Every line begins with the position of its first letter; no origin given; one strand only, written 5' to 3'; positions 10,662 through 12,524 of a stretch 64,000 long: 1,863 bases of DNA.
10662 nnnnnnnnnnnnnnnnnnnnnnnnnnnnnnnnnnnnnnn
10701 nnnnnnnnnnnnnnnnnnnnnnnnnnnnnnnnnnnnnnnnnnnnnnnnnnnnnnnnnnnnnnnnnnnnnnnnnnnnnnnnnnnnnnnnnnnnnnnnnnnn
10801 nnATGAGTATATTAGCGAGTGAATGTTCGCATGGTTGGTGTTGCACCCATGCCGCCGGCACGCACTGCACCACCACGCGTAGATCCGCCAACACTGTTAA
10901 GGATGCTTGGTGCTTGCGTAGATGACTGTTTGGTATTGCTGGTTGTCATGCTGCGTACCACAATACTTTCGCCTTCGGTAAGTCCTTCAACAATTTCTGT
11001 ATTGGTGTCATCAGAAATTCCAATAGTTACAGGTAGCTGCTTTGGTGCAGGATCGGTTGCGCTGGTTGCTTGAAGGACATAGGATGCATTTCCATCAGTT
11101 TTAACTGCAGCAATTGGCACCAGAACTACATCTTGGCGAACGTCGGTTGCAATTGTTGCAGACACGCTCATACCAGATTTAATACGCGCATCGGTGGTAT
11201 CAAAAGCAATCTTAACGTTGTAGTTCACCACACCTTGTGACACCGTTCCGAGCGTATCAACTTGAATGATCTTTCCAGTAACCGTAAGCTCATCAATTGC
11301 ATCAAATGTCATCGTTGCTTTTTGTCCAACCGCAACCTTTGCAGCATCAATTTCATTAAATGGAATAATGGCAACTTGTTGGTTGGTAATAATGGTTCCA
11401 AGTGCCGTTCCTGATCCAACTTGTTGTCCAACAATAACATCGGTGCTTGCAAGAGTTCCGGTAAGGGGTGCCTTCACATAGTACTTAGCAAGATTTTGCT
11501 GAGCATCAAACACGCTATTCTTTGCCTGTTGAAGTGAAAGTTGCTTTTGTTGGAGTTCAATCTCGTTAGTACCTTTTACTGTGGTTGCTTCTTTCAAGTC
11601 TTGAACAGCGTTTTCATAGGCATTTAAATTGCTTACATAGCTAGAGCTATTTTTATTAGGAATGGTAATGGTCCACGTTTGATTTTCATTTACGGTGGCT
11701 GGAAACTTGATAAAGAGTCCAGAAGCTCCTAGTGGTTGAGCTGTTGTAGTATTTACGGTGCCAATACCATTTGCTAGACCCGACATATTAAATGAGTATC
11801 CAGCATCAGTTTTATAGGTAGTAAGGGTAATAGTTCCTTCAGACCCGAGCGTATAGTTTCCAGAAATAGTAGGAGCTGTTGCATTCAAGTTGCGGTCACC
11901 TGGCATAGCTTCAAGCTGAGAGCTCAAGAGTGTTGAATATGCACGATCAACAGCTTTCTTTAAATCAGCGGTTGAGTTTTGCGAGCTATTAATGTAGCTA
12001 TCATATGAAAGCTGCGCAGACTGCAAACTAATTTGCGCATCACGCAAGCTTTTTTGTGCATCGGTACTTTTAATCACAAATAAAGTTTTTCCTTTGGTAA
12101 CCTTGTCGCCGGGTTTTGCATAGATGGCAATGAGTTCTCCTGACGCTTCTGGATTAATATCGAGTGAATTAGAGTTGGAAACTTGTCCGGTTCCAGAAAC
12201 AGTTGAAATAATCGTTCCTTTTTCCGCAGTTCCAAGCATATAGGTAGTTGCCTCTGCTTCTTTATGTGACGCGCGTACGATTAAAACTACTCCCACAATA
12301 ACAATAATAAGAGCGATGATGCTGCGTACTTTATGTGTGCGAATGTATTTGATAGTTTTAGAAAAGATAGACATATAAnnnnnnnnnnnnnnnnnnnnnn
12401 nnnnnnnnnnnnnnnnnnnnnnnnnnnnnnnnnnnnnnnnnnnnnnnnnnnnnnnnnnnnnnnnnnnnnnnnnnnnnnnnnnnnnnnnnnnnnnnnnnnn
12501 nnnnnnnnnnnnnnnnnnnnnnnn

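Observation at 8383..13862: ECF sigma / putative anti-sigma / MacAB-type tripartite exporter operon bracketed by two paralogous small anchored proteins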

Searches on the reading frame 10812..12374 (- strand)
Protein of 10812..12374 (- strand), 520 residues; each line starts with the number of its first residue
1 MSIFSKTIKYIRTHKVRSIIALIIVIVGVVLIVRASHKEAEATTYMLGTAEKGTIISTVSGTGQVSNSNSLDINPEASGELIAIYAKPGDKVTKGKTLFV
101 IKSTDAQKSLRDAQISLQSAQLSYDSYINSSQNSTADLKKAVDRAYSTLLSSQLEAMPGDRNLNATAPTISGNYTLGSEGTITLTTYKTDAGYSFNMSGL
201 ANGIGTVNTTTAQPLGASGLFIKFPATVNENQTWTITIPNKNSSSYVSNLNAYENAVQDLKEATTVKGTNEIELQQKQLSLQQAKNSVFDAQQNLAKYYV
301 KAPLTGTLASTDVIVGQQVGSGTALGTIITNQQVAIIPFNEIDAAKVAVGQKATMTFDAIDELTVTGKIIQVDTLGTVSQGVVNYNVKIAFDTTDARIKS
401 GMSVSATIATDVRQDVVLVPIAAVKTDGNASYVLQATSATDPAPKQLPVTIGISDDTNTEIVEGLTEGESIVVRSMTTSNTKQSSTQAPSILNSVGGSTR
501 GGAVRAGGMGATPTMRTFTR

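Call 3: search_protein_families(library=pfam, proteins=[window:10812-12374:-], max_evalue=0.1)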
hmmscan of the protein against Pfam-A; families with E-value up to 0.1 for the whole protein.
window:10812-12374:- (520 aa): 4 families
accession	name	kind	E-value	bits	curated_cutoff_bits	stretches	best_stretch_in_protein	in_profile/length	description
PF16576.10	HlyD_D23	-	3.4e-14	53.1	30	2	249-403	59-213/214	Barrel-sandwich domain of CusB or HlyD membrane-fusion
PF13437.12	HlyD_3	-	6.8e-09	36.9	22.2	1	300-401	2-106/106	HlyD family secretion protein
PF00364.28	Biotin_lipoyl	-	0.0098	16.1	22.1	0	73-101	45-73/73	Biotin-requiring enzyme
PF10481.14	CENP-F_N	-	0.077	13.1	37.7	0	252-297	180-225/304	Cenp-F N-terminal domain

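Call 4: search_protein_families(library=ncbifam, proteins=[window:10812-12374:-], max_evalue=0.1)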
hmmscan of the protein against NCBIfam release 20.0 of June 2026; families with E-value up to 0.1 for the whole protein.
window:10812-12374:- (520 aa): 20 families
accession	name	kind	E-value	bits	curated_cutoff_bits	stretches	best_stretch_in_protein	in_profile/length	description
TIGR01730.1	RND_mfp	subfamily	1.4e-36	126.1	94.9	2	270-475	107-309/322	efflux RND transporter periplasmic adaptor subunit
TIGR00998.1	8a0101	subfamily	2.6e-18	66.1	390.8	2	248-376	157-285/334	EmrA/EmrK family multidrug efflux transporter periplasmic adaptor subunit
NF008606.0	PRK11578.1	equivalog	4.3e-18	65.6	342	2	12-119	5-110/371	macrolide transporter subunit MacA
TIGR00999.1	8a0102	subfamily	5.6e-17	61.7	319.3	1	270-475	63-266/271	CzcB/NccB family metal efflux transporter periplasmic adaptor subunit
TIGR02971.1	heterocyst_DevB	subfamily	1.1e-12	48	129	1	258-375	163-281/327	ABC exporter membrane fusion protein, DevB family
NF008589.1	PRK11556.1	equivalog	1.3e-11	44.1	391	2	270-473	165-373/392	MdtA/MuxA family multidrug efflux RND transporter periplasmic adaptor subunit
NF011715.0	PRK15136.1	equivalog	2.9e-11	42.6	563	2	276-379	194-298/390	multidrug efflux MFS transporter periplasmic adaptor subunit EmrA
NF007785.0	PRK10476.1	equivalog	4e-11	42.3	376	2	13-145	7-126/347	multidrug transporter subunit MdtN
NF038010.1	ABC_adapt_DarC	equivalog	1.3e-10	40.6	450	1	283-481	216-410/417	darobactin export ABC transporter periplasmic adaptor subunit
TIGR01843.1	type_I_hlyD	subfamily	1.5e-10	40.7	208.65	2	248-413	223-401/422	HlyD family type I secretion periplasmic adaptor subunit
TIGR03794.1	NHLM_micro_HlyD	equivalog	7.4e-09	35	156.2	1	53-122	40-110/421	NHLP bacteriocin system secretion protein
NF045680.1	DiMtlExpIhpB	equivalog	4e-07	29.3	450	1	289-474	129-309/326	divalent metal ion exporter adaptor subunit IhpB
NF045904.1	RND-peri-MexE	equivalog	5.6e-06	25.5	714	1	60-129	53-122/390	multidrug efflux RND transporter periplasmic adaptor subunit MexE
NF033138.2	RND-peri-MexC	equivalog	2e-05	23.9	625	1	271-479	145-363/375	MexC family multidrug efflux RND transporter periplasmic adaptor subunit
NF002939.0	PRK03598.1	equivalog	0.00039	19.7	393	1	254-370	163-278/332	secretion protein HlyD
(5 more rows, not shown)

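Call 8: find_homologous_proteins(query=window:10812-12374:-)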
Query window:10812-12374:- (520 aa): 2083 proteins with E <= 0.001 among 8000 candidates; the best 120 are listed.
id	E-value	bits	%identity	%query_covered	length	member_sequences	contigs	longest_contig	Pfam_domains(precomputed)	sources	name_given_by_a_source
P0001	0.0e+0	1080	100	100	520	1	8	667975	PF25973.1,PF25989.1,PF25990.1,PF25917.1,PF25975.1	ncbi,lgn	ncbi:MAG TPA: efflux RND transporter periplasmic adaptor subunit [Candidatus Paceibacterota bacteriu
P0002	8.8e-280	946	87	100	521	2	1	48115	PF25973.1,PF25989.1,PF25990.1,PF25917.1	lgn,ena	-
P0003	2.9e-175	602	59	98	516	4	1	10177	PF25973.1,PF25989.1,PF00364.29,PF25990.1,PF25919.1,PF25917.1,PF25954.1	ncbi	-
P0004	5.4e-167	574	56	95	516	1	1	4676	PF25973.1,PF25984.1,PF25989.1,PF00364.29,PF25990.1,PF25919.1,PF25917.1,PF25975.1,PF25954.1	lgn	-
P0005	1.1e-163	564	55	95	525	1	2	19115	PF25973.1,PF25984.1,PF25989.1,PF25990.1,PF25919.1,PF25917.1,PF25975.1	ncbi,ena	-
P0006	4.5e-157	542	56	87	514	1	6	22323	PF25973.1,PF25984.1,PF25989.1,PF00364.29,PF25990.1,PF25919.1,PF25917.1,PF25975.1,PF25954.1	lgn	-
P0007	1.5e-147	510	55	87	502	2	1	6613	PF25973.1,PF25989.1,PF25990.1,PF25919.1,PF25917.1,PF25975.1,PF25954.1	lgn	-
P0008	6.7e-137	475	50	97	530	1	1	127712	PF25973.1,PF25984.1,PF00364.29,PF25990.1,PF25919.1,PF25917.1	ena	-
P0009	2.6e-135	470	48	97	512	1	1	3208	PF25973.1,PF25989.1,PF25990.1,PF25967.1,PF25917.1,PF25975.1,PF25954.1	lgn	-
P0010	1.3e-134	468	49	90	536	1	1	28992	PF25973.1,PF25989.1,PF25990.1,PF25919.1,PF25917.1,PF25975.1,PF25954.1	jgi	jgi:RND family efflux transporter MFP subunit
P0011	1.1e-132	461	49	98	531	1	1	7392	PF25973.1,PF05896.18,PF25984.1,PF00364.29,PF25990.1,PF25919.1,PF25917.1,PF25975.1,PF25954.1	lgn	-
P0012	1.5e-130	454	50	92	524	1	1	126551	PF25973.1,PF25989.1,PF25990.1,PF25917.1,PF25975.1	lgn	-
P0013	1.6e-130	454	47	98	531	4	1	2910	PF00364.29,PF25990.1,PF25919.1,PF25917.1,PF25954.1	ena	-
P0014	8.1e-130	452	51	95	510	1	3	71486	PF25973.1,PF00364.29,PF25990.1,PF25919.1,PF25917.1,PF25954.1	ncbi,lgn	-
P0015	5.0e-129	449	48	90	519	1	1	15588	PF25973.1,PF25989.1,PF25990.1,PF25919.1,PF25917.1,PF25975.1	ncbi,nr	ncbi:MAG: Efflux transporter, family, subunit [Candidatus Nomurabacteria bacterium]|nr:Efflux transp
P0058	5.0e-102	360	41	95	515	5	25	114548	PF25973.1,PF25989.1,PF25990.1,PF25919.1,PF25917.1,PF25954.1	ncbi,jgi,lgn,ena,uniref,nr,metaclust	ncbi:MAG: hypothetical protein A2665_00730 [Candidatus Zambryskibacteria bacterium RIFCSPHIGHO2_01_F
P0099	1.8e-93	332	40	91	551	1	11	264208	PF26002.1,PF25990.1,PF25954.1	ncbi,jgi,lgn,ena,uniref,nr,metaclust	ncbi:MAG: Efflux transporter, RND family, MFP subunit [Candidatus Nomurabacteria bacterium GW2011_GW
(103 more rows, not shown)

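Call 10: find_encoding_contigs(protein=P0008, flank=6000, max_places=2)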
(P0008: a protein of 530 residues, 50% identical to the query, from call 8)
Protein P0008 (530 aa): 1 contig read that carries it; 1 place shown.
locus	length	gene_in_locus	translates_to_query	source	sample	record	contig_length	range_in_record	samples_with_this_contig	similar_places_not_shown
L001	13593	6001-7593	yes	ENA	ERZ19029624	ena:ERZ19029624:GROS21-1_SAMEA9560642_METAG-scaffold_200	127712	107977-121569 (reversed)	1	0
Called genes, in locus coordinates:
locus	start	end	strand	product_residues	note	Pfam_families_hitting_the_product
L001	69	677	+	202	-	PF14378:PAP2_3, PF01569:PAP2 (weak)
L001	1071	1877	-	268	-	PF00763:THF_DHG_CYH, PF02882:THF_DHG_CYH_C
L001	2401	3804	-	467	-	PF01266:DAO, PF06039:Mqo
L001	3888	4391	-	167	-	PF22310:NMB0315_dom_I (faint), PF04255:DUF433 (faint)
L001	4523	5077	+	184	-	PF04542:Sigma70_r2, PF08281:Sigma70_r4_2, PF04545:Sigma70_r4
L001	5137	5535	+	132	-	-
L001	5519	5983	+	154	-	-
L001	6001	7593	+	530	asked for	PF25919:BSH_CusB (faint), PF00364:Biotin_lipoyl (faint), PF25917:BSH_RND, PF25973:BSH_CzcB (faint), PF25984:BSH_YknX (faint), PF25990:Beta-barrel_YknX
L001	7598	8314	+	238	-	PF00005:ABC_tran, PF02463:SMC_N (faint)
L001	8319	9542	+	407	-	PF12704:MacB_PCD, PF02687:FtsX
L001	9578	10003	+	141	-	-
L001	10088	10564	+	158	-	-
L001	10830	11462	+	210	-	PF01928:CYTH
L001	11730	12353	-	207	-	-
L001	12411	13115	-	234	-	PF09335:VTT_dom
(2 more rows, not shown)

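Call 11: find_encoding_contigs(protein=P0058, flank=6000, max_places=2)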
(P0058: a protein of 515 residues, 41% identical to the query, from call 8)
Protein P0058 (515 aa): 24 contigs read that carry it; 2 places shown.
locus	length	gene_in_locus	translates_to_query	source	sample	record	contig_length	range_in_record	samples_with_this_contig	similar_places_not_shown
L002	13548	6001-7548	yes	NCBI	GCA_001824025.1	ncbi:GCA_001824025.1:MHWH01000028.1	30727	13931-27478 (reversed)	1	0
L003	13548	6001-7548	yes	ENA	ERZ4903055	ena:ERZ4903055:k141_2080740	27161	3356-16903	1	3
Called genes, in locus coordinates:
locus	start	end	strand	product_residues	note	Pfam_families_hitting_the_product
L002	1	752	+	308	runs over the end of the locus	PF00413:Peptidase_M10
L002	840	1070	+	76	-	-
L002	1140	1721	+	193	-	PF02525:Flavodoxin_2, PF03358:FMN_red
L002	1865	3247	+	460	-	-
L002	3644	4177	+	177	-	PF04542:Sigma70_r2, PF08281:Sigma70_r4_2, PF04545:Sigma70_r4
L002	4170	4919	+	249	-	PF18915:DUF5667 (weak)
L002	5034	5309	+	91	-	-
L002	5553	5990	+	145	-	PF01047:MarR, PF12802:MarR_2, PF13463:HTH_27 (weak)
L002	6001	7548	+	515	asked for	PF25973:BSH_CzcB (faint), PF25919:BSH_CusB (faint), PF25917:BSH_RND (weak), PF25954:Beta-barrel_RND_2 (weak), PF25990:Beta-barrel_YknX, PF25989:YknX_C (weak)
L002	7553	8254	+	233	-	PF00005:ABC_tran, PF02463:SMC_N (faint), PF13304:AAA_21 (faint)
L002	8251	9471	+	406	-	PF12704:MacB_PCD, PF02687:FtsX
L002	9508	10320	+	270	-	PF01926:MMR_HSR1, PF02421:FeoB_N (weak), PF06071:YchF-GTPase_C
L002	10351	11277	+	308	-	PF18920:DUF5671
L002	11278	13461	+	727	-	PF00133:tRNA-synt_1, PF01406:tRNA-synt_1e (faint), PF09334:tRNA-synt_1g, PF13603:tRNA-synt_1_2, PF00133:tRNA-synt_1, PF09334:tRNA-synt_1g (weak), PF08264:Anticodon_1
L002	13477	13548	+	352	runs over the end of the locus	PF04545:Sigma70_r4, PF05066:HARE-HTH (faint)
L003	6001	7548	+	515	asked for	PF25973:BSH_CzcB (faint), PF25919:BSH_CusB (faint), PF25917:BSH_RND (weak), PF25954:Beta-barrel_RND_2 (weak), PF25990:Beta-barrel_YknX, PF25989:YknX_C (weak)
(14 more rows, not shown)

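Call 12: find_encoding_contigs(protein=P0099, flank=6000, max_places=2)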
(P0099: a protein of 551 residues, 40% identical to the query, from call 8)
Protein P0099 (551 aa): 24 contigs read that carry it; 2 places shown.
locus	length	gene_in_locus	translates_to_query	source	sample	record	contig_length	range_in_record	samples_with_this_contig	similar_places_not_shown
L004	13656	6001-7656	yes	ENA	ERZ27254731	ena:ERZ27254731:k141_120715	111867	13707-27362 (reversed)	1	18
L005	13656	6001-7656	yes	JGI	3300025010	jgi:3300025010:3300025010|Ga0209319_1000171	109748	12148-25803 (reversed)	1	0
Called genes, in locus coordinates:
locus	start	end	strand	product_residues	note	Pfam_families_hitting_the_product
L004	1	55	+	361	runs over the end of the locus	PF00438:S-AdoMet_synt_N, PF02772:S-AdoMet_synt_M, PF02773:S-AdoMet_synt_C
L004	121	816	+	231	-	PF00160:Pro_isomerase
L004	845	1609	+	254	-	PF02616:SMC_ScpA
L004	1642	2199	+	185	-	PF04079:SMC_ScpB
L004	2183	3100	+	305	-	PF00768:Peptidase_S11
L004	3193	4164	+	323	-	PF01820:Dala_Dala_lig_N, PF01071:GARS_A (faint), PF02655:ATP-grasp_3 (weak), PF02786:CPSase_L_D2, PF02222:ATP-grasp, PF07478:Dala_Dala_lig_C, PF13535:ATP-grasp_4 (weak)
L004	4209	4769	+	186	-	PF04542:Sigma70_r2, PF08281:Sigma70_r4_2, PF04545:Sigma70_r4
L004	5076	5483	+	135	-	-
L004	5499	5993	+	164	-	-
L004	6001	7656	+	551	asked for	PF25954:Beta-barrel_RND_2 (weak), PF25990:Beta-barrel_YknX, PF26002:Beta-barrel_AprE (faint)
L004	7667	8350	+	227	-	PF02463:SMC_N (faint), PF00005:ABC_tran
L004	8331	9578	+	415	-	PF12704:MacB_PCD, PF02687:FtsX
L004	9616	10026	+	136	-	-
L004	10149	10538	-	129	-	-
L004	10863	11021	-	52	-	PF00471:Ribosomal_L33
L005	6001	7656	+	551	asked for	PF25954:Beta-barrel_RND_2 (weak), PF25990:Beta-barrel_YknX, PF26002:Beta-barrel_AprE (faint)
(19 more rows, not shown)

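Call 20: find_related_loci(query=A1, collection=genome_contigs, flank=8000)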
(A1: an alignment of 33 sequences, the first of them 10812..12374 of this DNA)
Query A1 (520 aa) in genome_contigs; peptide patterns used: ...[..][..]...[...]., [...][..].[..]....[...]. (x = any residue, [..] = any of these).
599 stretches matched a pattern (row limit reached: there are more); 589 encode a relative of the query (tblastn E <= 1e-3); the best 80 are kept; 80 distinct loci.
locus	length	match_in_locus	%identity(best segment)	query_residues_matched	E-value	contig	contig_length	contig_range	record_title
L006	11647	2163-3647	55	2-495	5e-166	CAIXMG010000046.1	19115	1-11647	uncultured bacterium isolate AlinenLipids_bin-4392 genome assembly, contig: bin-4392:046/116, whole genome shotgun seque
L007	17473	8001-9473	51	1-492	4e-139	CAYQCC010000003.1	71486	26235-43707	MAG TPA_asm: uncultured Candidatus Saccharibacteria bacterium isolate SRP296810_co1_187 genome assembly, contig: NODE_29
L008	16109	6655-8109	50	2-472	4e-138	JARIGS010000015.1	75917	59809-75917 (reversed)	MAG: Candidatus Nomurabacteria bacterium isolate CullarsAll.DT.37 k141_747763, whole genome shotgun sequence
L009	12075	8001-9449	48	2-471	4e-134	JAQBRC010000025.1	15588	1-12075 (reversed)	MAG: Candidatus Nomurabacteria bacterium isolate RYN_389 scaffold_2048715, whole genome shotgun sequence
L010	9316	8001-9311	48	1-433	5e-120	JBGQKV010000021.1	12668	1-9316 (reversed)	MAG: Candidatus Paceibacteria bacterium isolate OBJ2_061818_050_53 k141_2562865_length_12668_cov_9.0000, whole genome sh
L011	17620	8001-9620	41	1-502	2e-118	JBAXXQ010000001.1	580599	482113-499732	MAG: bacterium isolate ELA743 MAG743_1, whole genome shotgun sequence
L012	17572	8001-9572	41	1-476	1e-112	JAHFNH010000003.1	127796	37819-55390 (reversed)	MAG: Candidatus Nomurabacteria bacterium isolate nzgw476 NODE_75_length_127797_cov_6.191673, whole genome shotgun sequen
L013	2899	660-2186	42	10-474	6e-115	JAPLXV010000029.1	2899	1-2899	MAG: Candidatus Nomurabacteria bacterium isolate LacPavin_0419_WC90_MAG_34_11 LacPavin_0419_WC90_scaffold_283235, whole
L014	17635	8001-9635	40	2-502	8e-110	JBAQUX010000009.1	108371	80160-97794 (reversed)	MAG: Minisyncoccia bacterium isolate MFD03283_ilm_asm_bin10 k127_66023, whole genome shotgun sequence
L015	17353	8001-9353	43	45-476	8e-110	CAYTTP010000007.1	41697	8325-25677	MAG TPA_asm: uncultured Candidatus Saccharibacteria bacterium isolate SRP302895_co1_265 genome assembly, contig: NODE_16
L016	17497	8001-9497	40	10-506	9e-104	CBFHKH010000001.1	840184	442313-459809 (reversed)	MAG: Minisyncoccia bacterium isolate AGTU_16_bin_21_orig genome assembly, contig: AGTU_16_bin_21_orig_AGTU_16_c_00000000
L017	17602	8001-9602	38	2-492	2e-100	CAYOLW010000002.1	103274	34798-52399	MAG TPA_asm: uncultured Candidatus Saccharibacteria bacterium isolate SRP286056_co2_557 genome assembly, contig: NODE_18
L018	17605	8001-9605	38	15-510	8e-100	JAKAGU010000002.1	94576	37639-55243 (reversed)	MAG: bacterium isolate WY2.bin63 NODE_313_length_94576_cov_1.874927, whole genome shotgun sequence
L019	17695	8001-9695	37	8-491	3e-97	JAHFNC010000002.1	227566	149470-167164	MAG: bacterium isolate nzgw471 NODE_34_length_227567_cov_5.249211, whole genome shotgun sequence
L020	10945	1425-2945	41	31-476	2e-97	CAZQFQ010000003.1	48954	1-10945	MAG TPA_asm: uncultured Candidatus Saccharibacteria bacterium isolate binchicken_co3_512 genome assembly, contig: NODE_2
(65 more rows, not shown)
